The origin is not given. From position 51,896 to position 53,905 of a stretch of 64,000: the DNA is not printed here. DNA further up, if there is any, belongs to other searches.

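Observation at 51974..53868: Single-gene GmrSD-like defence cassette bracketed by a 69-bp direct repeat that duplicates the nifJ 3' end and its terminator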

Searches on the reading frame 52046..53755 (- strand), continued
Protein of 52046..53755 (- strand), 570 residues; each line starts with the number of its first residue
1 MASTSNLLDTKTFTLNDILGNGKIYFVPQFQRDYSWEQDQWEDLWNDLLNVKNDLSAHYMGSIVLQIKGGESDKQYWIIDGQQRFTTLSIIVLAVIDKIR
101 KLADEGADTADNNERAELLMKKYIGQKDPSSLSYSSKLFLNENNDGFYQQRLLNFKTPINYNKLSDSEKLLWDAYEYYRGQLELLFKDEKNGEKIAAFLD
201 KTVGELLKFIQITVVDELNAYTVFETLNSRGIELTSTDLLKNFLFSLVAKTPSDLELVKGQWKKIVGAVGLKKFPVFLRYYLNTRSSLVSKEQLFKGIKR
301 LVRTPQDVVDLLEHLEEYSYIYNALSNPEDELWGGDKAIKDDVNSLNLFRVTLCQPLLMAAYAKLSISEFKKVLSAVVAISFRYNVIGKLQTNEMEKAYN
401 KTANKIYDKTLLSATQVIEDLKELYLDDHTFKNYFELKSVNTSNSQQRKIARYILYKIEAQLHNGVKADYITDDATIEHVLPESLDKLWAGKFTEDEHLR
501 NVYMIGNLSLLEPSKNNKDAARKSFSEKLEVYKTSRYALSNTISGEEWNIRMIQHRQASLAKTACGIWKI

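Call 41: find_encoding_contigs(protein=P0109, flank=3000, max_places=6)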
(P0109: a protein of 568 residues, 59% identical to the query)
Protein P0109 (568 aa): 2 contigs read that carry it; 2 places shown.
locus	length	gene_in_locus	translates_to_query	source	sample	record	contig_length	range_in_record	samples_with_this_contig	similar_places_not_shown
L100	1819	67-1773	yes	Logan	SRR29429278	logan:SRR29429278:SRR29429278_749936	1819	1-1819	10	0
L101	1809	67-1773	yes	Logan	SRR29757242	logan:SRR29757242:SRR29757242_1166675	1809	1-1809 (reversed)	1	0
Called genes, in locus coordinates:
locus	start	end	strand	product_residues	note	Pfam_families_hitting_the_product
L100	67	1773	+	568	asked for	PF03235:GmrSD_N, PF07510:GmrSD_C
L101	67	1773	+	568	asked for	PF03235:GmrSD_N, PF07510:GmrSD_C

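Call 50: search_dna_similar(query=window:52046-53755:-, collection=plasmids, mode=protein, max_rows=12, max_evalue=1e-20)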
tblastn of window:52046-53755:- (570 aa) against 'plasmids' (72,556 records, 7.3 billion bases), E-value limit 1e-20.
Records with a match: 85; places in all: 86; records where one place covers at least 80% of the query: 83.
Best place of each record, by identity: <60% 85.
By first word of the organism name: Klebsiella 13; Escherichia 7; Rhizobium 6; Bacillus 4; Synechocystis 4; Planktothrix 4; Salmonella 3; Vibrio 2; Listeria 2; Haloferax 2; and 33 more.
By predicted mobility (MOB-suite, as given by PLSDB): non-mobilizable 52; mobilizable 18; conjugative 15.
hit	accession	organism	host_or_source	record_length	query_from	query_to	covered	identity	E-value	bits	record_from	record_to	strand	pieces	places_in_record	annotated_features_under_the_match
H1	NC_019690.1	Pseudanabaena sp. PCC 7367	-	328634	8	570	99%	39.2%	1e-112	376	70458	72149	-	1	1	DUF262 domain-containing protein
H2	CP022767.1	Ralstonia solanacearum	Solanum tuberosum,single cell,Potato ...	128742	1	570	100%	38.4%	2e-110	370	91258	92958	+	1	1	hypothetical protein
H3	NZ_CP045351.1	Vibrio aquimaris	pure culture,Non-filtered water from ...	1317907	8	570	99%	38.7%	9e-105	353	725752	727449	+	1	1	none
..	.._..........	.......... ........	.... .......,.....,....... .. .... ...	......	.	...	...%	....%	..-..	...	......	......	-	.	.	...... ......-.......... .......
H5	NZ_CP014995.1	Salmonella enterica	food,peanut butter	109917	1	570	100%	35.8%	1e-95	327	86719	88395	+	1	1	DUF262 domain-containing protein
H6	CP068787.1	Salmonella enterica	food,peppercorn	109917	1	570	100%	35.8%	1e-95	327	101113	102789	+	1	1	DUF262 domain-containing protein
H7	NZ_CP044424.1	Paracoccus pantotrophus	cell culture,denitrifying, ...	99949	1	547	96%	37.2%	2e-101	343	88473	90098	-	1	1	DUF262 domain-containing HNH endonuclease family protein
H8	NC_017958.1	Tistrella mobilis KA081020-065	-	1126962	1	570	100%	35.5%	1e-104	353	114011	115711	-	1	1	record has no annotation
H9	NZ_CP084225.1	Arsenophonus apicola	Apis mellifera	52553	8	570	92%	37.6%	3e-53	328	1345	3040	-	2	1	HNH endonuclease family protein | DUF262 domain-containing protein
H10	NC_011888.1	Methylobacterium nodulans ORS 2060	-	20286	5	569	99%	30.1%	4e-67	244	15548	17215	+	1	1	DUF262 domain-containing protein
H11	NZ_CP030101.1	Listeria monocytogenes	Environment,water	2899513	24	570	96%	30.2%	2e-58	218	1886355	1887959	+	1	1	none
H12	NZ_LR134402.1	Listeria monocytogenes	Homo sapiens,Vein blood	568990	24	570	96%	30.0%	6e-57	214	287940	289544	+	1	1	DUF262 domain-containing protein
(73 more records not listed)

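Call 51: search_dna_similar(query=window:52046-53755:-, collection=phages, mode=protein, max_rows=10, max_evalue=1e-10)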
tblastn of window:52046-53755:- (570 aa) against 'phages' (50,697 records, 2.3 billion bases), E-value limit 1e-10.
Records with a match: 13; places in all: 13; records where one place covers at least 80% of the query: 6.
Best place of each record, by identity: <60% 13.
By first word of the organism name: Streptococcus 6; Listeria 3; Bacteriophage 1; Anaerosphaera 1; Anaeroplasmataceae 1; Salmonella 1.
By host as written in the record: Listeria monocytogenes 3; - 1; Anaerosphaera 1; Anaeroplasmataceae 1; Homo sapiens 1; Streptococcus suis SSJ27 1; Streptococcus suis FJSM5 1; Streptococcus suis FJSM7 1; and 3 more.
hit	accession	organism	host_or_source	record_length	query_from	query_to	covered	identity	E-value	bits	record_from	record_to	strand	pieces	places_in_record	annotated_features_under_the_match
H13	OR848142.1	Listeria phage LM 4-14-1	Listeria monocytogenes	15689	24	570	96%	30.1%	2e-57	213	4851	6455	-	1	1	record has no annotation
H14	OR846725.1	Listeria phage LM 4-11-1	Listeria monocytogenes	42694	24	570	96%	30.1%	3e-57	213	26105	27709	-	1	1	record has no annotation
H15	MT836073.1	Bacteriophage sp.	human fecal samples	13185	25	570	96%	25.0%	1e-18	96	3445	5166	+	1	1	record has no annotation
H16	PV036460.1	Anaerosphaera phage IMGVR 8818211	Anaerosphaera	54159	25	569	96%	23.8%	4e-21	103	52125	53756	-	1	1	hypothetical protein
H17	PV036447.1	Anaeroplasmataceae phage NatCom_34063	Anaeroplasmataceae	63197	21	561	95%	24.0%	2e-18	96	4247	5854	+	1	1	hypothetical protein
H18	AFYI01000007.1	Salmonella enterica subsp. enterica serovar Infantis str. ...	Homo sapiens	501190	14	568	97%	22.6%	8e-17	91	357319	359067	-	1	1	hypothetical protein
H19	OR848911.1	Listeria phage LM 4-14-1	Listeria monocytogenes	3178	10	266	45%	28.6%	2e-12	76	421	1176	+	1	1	record has no annotation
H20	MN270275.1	Streptococcus phage phi-SsuSSJ27_rum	Streptococcus suis SSJ27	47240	18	270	44%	27.1%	2e-15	86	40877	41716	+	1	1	hypothetical protein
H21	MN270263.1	Streptococcus phage phi-SsuFJSM5_rum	Streptococcus suis FJSM5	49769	18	270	44%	27.1%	2e-15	86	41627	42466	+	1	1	hypothetical protein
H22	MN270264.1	Streptococcus phage phi-SsuFJSM7_rum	Streptococcus suis FJSM7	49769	18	270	44%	27.1%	2e-15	86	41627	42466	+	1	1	hypothetical protein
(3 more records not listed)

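Call 67: find_related_loci(query=A1, collection=viral_contigs, flank=4000)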
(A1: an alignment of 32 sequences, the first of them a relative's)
Query A1 (570 aa) in viral_contigs; peptide patterns used: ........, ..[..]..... (x = any residue, [..] = any of these).
25 stretches matched a pattern, but none encodes a relative of the query by tblastn (E <= 1e-3).

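Call 75: find_encoding_contigs(protein=P0006, flank=4000, max_places=8)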
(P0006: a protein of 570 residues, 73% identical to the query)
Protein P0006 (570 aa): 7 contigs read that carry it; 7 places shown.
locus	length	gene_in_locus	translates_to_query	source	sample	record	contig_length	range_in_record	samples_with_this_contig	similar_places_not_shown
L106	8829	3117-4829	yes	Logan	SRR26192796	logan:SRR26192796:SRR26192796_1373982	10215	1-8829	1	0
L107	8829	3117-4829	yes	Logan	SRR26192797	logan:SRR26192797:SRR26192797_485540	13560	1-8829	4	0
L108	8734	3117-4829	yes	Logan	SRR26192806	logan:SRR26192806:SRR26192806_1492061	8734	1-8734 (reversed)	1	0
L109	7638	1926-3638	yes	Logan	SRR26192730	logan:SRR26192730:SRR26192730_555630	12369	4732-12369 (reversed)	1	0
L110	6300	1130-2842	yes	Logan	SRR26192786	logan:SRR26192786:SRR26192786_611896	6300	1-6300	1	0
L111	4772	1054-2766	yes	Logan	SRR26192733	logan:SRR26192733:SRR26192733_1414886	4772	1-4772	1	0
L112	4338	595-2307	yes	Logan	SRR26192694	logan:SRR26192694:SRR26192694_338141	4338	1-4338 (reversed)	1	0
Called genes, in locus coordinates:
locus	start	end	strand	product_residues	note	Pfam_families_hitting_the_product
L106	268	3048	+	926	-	PF04313:HSDR_N (faint), PF00270:DEAD, PF04851:ResIII, PF18766:SWI2_SNF2, PF08463:EcoEI_R_C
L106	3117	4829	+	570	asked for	PF03235:GmrSD_N, PF07510:GmrSD_C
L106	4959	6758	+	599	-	PF01420:Methylase_S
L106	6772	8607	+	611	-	PF00383:dCMP_cyt_deam_1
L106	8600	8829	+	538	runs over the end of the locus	?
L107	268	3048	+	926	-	PF04313:HSDR_N (faint), PF00270:DEAD, PF04851:ResIII, PF18766:SWI2_SNF2, PF08463:EcoEI_R_C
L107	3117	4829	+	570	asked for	PF03235:GmrSD_N, PF07510:GmrSD_C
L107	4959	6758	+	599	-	PF01420:Methylase_S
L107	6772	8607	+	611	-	PF00383:dCMP_cyt_deam_1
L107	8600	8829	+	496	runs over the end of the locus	PF12161:HsdM_N, PF02384:N6_Mtase, PF01170:UPF0020 (faint), PF07669:Eco57I (weak)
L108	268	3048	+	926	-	PF04313:HSDR_N (faint), PF00270:DEAD, PF04851:ResIII, PF18766:SWI2_SNF2, PF08463:EcoEI_R_C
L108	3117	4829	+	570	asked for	PF03235:GmrSD_N, PF07510:GmrSD_C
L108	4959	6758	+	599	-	PF01420:Methylase_S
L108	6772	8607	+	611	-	PF00383:dCMP_cyt_deam_1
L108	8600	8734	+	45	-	?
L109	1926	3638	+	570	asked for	PF03235:GmrSD_N, PF07510:GmrSD_C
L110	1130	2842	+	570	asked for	PF03235:GmrSD_N, PF07510:GmrSD_C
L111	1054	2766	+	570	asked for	PF03235:GmrSD_N, PF07510:GmrSD_C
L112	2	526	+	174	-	?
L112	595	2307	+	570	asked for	PF03235:GmrSD_N, PF07510:GmrSD_C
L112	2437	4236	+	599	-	PF01420:Methylase_S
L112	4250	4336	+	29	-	?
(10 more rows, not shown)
